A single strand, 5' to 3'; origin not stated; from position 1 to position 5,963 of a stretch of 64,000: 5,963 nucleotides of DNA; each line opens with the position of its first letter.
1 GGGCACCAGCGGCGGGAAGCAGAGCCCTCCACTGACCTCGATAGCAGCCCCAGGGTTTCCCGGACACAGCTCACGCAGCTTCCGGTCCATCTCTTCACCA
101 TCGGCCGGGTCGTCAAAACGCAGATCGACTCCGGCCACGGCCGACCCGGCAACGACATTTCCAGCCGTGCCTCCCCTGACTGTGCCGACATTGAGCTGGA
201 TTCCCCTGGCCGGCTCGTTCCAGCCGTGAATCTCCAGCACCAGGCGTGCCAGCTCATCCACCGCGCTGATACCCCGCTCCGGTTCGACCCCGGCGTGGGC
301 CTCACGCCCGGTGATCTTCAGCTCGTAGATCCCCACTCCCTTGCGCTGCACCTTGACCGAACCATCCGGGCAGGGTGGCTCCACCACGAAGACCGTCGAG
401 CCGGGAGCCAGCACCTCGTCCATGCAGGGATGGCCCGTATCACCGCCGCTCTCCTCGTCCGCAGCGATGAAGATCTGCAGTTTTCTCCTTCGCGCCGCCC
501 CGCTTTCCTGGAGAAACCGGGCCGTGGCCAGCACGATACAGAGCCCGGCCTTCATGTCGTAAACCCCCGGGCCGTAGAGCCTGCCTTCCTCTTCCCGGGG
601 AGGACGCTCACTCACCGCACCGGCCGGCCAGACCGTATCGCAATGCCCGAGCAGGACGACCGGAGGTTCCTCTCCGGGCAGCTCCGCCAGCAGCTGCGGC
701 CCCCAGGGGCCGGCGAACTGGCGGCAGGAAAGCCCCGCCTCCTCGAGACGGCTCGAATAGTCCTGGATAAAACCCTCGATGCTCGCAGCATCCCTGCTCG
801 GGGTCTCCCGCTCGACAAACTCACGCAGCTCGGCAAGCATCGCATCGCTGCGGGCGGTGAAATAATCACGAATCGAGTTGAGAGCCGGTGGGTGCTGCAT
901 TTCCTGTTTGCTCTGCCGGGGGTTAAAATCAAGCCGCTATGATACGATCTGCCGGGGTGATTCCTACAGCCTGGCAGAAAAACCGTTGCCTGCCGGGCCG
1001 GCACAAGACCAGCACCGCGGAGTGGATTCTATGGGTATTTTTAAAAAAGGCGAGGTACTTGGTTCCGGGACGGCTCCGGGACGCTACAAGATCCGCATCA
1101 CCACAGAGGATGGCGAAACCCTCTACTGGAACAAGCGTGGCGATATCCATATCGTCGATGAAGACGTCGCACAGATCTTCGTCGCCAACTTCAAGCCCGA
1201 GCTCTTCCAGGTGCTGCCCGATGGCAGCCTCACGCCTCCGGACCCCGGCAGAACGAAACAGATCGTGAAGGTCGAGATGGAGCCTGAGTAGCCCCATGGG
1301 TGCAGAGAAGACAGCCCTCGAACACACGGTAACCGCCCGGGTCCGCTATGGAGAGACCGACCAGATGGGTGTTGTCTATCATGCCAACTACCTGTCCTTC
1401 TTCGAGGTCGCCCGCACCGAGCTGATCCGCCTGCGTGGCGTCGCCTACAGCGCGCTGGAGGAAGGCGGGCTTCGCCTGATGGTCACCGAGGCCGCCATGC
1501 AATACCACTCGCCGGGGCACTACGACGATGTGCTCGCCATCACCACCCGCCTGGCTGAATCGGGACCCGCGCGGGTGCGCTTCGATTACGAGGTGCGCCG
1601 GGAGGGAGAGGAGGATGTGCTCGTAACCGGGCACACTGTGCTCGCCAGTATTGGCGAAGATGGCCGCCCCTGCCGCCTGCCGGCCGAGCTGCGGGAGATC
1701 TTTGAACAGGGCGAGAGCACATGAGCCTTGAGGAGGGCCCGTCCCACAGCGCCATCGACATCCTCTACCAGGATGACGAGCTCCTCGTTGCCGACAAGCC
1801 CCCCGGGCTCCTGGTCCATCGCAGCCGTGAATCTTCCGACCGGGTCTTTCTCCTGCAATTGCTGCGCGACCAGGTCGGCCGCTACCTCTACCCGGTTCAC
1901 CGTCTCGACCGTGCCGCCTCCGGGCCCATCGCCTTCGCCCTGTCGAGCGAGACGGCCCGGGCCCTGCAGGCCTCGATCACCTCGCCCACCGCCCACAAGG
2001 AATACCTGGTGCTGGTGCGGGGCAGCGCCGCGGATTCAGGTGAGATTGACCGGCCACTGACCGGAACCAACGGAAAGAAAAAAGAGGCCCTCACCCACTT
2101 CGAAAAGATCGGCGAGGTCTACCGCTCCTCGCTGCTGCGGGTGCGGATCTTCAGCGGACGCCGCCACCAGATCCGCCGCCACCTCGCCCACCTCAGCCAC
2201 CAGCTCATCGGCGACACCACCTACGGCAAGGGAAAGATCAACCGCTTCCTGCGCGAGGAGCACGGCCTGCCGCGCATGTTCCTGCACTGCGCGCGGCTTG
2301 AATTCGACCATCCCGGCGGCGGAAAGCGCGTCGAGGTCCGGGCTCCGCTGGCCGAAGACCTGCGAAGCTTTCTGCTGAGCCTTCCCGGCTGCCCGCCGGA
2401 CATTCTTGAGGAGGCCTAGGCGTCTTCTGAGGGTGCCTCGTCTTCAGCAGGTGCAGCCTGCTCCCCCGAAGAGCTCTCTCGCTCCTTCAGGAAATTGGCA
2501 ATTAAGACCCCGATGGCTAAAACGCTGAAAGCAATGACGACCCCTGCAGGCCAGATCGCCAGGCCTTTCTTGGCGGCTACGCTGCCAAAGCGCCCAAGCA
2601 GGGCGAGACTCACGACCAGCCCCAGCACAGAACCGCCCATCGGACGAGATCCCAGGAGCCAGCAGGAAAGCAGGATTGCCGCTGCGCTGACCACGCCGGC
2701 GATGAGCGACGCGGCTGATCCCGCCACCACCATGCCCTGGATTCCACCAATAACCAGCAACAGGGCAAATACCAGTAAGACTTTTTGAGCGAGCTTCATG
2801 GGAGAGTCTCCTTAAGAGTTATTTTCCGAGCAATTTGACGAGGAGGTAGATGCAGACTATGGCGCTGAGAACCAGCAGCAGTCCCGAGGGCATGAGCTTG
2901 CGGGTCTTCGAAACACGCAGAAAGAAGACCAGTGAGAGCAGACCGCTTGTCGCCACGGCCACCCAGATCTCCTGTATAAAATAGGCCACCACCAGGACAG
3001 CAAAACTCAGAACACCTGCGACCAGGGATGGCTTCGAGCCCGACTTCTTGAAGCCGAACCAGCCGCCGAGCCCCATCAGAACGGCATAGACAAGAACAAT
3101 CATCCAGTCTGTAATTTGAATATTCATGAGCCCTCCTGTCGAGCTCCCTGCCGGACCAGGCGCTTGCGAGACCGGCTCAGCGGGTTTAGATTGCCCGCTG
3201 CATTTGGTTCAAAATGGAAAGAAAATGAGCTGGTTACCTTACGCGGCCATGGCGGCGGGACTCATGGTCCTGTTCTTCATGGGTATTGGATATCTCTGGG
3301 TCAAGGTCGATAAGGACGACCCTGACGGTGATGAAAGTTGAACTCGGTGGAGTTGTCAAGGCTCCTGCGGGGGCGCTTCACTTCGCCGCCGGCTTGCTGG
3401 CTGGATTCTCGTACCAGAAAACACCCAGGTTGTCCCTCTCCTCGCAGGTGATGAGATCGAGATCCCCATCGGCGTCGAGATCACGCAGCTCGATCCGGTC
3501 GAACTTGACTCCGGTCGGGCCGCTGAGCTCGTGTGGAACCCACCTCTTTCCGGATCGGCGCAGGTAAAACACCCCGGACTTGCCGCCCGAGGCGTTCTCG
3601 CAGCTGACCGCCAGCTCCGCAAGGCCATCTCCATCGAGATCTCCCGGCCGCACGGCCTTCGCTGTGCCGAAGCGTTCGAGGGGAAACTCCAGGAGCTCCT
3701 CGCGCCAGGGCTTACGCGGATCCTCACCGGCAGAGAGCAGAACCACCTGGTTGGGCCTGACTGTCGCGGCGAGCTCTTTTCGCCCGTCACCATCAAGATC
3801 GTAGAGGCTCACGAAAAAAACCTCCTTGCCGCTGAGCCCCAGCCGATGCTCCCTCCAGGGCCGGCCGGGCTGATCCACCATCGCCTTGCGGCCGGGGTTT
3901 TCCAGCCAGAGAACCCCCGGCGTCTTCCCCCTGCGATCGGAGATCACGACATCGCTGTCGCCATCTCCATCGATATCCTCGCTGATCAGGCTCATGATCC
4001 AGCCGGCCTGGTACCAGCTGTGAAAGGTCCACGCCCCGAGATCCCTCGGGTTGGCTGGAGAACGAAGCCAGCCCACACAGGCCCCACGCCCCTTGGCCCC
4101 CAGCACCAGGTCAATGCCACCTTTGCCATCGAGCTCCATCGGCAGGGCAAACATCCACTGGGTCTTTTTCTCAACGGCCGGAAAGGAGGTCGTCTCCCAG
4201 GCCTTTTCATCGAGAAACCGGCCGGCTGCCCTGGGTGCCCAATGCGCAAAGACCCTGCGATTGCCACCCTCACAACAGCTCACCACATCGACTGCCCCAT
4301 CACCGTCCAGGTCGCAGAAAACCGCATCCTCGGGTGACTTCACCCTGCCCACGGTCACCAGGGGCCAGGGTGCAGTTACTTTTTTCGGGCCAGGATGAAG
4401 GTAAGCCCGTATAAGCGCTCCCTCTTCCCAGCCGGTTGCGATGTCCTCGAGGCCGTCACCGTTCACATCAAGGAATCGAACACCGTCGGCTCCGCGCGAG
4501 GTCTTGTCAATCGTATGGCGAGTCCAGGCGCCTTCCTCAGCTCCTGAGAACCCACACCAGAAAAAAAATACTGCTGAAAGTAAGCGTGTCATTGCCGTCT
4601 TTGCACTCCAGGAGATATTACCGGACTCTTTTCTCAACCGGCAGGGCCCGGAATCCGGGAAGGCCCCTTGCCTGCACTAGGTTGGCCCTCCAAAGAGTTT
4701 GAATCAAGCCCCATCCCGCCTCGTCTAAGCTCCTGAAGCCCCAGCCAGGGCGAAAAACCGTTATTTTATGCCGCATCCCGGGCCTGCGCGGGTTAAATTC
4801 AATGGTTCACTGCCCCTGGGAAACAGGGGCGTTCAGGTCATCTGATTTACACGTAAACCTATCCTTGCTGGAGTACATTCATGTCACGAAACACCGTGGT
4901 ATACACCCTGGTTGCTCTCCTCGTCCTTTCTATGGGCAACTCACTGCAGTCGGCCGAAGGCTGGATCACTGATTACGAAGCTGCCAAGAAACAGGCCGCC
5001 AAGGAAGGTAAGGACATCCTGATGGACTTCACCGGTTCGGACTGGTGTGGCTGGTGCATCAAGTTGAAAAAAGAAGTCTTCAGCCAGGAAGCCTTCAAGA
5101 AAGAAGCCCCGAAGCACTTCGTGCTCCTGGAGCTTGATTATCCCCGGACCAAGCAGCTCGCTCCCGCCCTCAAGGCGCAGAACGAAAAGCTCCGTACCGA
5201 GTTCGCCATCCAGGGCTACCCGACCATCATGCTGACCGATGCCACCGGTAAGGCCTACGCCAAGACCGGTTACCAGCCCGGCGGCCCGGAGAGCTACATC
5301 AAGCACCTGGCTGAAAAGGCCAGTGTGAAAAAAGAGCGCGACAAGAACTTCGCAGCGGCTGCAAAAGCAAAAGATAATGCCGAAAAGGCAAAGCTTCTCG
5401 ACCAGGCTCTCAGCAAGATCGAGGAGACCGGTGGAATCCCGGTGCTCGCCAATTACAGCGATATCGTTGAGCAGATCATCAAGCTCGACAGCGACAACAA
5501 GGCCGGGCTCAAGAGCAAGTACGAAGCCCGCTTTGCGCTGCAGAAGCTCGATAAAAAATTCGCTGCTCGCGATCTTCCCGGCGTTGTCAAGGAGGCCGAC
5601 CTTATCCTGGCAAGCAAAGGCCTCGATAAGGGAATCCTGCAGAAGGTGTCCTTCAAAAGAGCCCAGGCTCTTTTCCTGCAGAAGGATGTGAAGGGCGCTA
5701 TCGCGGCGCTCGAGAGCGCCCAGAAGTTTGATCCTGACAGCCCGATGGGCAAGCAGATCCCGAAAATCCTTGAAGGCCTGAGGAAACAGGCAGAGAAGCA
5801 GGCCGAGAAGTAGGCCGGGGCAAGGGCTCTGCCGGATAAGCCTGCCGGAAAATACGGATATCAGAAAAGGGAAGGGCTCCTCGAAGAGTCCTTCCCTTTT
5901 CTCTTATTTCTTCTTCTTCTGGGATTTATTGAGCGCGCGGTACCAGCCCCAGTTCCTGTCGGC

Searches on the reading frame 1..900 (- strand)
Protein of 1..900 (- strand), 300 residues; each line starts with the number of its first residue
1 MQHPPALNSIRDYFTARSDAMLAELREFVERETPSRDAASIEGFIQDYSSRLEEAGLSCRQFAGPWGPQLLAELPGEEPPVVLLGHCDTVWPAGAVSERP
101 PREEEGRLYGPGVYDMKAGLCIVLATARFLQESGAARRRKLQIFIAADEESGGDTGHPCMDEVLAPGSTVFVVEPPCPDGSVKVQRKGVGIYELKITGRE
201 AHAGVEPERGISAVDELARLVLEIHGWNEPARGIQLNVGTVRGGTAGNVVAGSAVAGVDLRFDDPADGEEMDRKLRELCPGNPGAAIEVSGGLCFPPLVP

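Call 41: search_protein_families(library=pfam, proteins=[window:1-900:-])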
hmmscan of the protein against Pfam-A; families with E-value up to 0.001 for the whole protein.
window:1-900:- (300 aa): 3 families
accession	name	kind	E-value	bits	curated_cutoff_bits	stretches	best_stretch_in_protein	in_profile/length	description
PF07687.19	M20_dimer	-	4.7e-17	62.3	21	1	185-279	2-99/107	Peptidase dimerisation domain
PF01546.33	Peptidase_M20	-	1.9e-14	54.5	24.6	1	83-220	2-142/206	Peptidase family M20/M25/M40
PF04389.22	Peptidase_M28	-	0.00015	22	21.3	1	71-152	3-69/193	Peptidase family M28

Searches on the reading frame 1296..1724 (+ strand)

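Call 41: search_protein_families(library=pfam, proteins=[window:1296-1724:+])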
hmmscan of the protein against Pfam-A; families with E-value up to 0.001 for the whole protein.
window:1296-1724:+ (142 aa): 2 families
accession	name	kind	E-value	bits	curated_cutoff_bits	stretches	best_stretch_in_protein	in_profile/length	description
PF13279.12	4HBT_2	-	1.6e-15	58.1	25.5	1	16-135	1-121/122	Thioesterase-like superfamily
PF03061.28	4HBT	-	7.2e-14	52.3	20.6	1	24-107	1-77/79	Thioesterase superfamily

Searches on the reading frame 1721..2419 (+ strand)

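Call 41: search_protein_families(library=pfam, proteins=[window:1721-2419:+])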
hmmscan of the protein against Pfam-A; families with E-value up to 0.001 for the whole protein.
window:1721-2419:+ (232 aa): 1 family
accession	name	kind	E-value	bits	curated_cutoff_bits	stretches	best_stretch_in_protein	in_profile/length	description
PF00849.27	PseudoU_synth_2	-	7.1e-28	98.2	26.8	1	21-157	2-152/152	RNA pseudouridylate synthase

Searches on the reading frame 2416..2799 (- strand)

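Call 41: search_protein_families(library=pfam, proteins=[window:2416-2799:-])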
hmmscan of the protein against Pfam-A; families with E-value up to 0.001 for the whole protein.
window:2416-2799:- (127 aa): 1 family
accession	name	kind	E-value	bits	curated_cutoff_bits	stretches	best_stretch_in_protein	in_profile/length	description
PF03647.18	Tmemb_14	-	1.8e-10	41.8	24.8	1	9-97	3-90/92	Transmembrane proteins 14C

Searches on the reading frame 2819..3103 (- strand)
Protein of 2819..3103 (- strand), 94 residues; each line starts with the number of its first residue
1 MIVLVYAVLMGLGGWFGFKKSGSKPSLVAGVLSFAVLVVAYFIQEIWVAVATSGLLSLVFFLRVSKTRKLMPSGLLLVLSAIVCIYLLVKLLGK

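Call 41: search_protein_families(library=pfam, proteins=[window:2819-3103:-])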
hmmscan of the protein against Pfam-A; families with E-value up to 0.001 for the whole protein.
window:2819-3103:- (94 aa): 1 family
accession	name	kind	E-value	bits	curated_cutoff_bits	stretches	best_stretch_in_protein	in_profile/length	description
PF03647.18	Tmemb_14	-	3.5e-18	66.5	24.8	1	3-86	2-91/92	Transmembrane proteins 14C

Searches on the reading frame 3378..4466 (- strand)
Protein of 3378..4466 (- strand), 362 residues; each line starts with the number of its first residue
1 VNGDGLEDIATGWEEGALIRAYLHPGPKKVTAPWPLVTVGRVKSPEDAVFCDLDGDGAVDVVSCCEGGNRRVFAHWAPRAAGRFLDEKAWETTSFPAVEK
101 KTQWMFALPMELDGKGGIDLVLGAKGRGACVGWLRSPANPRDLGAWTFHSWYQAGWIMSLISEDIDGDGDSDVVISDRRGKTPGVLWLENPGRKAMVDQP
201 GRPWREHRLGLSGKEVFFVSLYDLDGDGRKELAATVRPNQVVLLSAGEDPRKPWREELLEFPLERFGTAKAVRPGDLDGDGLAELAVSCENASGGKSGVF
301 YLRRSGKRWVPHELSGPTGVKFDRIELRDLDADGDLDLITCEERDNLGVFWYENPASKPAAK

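Call 26: search_protein_families(library=pfam, proteins=[window:3378-4466:-], max_evalue=0.01)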
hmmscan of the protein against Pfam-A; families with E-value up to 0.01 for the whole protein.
window:3378-4466:- (362 aa): 4 families
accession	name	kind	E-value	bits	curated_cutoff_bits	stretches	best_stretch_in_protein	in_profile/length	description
PF13517.12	FG-GAP_3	-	1.8e-25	89.8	26.9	4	164-233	1-60/61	FG-GAP-like repeat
PF01839.29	FG-GAP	-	1.7e-11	44.2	22.1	0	272-288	5-21/37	FG-GAP repeat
PF16743.10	PliI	-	0.00061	19.9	27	0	248-295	38-85/123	Periplasmic lysozyme inhibitor of I-type lysozyme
PF14783.12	BBS2_Mid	-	0.0027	18.2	27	0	157-181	80-104/108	Ciliary BBSome complex subunit 2, middle region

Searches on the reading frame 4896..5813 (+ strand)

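Call 26: search_protein_families(library=pfam, proteins=[window:4896-5813:+], max_evalue=0.01)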
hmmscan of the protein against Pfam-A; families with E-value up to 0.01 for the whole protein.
window:4896-5813:+ (305 aa): 5 families
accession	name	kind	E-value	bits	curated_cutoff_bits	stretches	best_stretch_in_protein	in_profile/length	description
PF13899.12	Thioredoxin_7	-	6e-15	55.6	27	1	23-115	2-82/83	Thioredoxin-like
PF13098.12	Thioredoxin_2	-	2.3e-12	47.6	27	1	34-128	1-96/104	Thioredoxin-like domain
PF03190.21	Thioredox_DsbH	-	3e-06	27.7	27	1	23-133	22-128/163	Protein of unknown function, DUF255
PF00085.26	Thioredoxin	-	6.7e-06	26.5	23.5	1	31-125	11-90/103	Thioredoxin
PF13432.12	TPR_16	-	0.004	18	32.7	0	252-283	34-65/65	Tetratricopeptide repeat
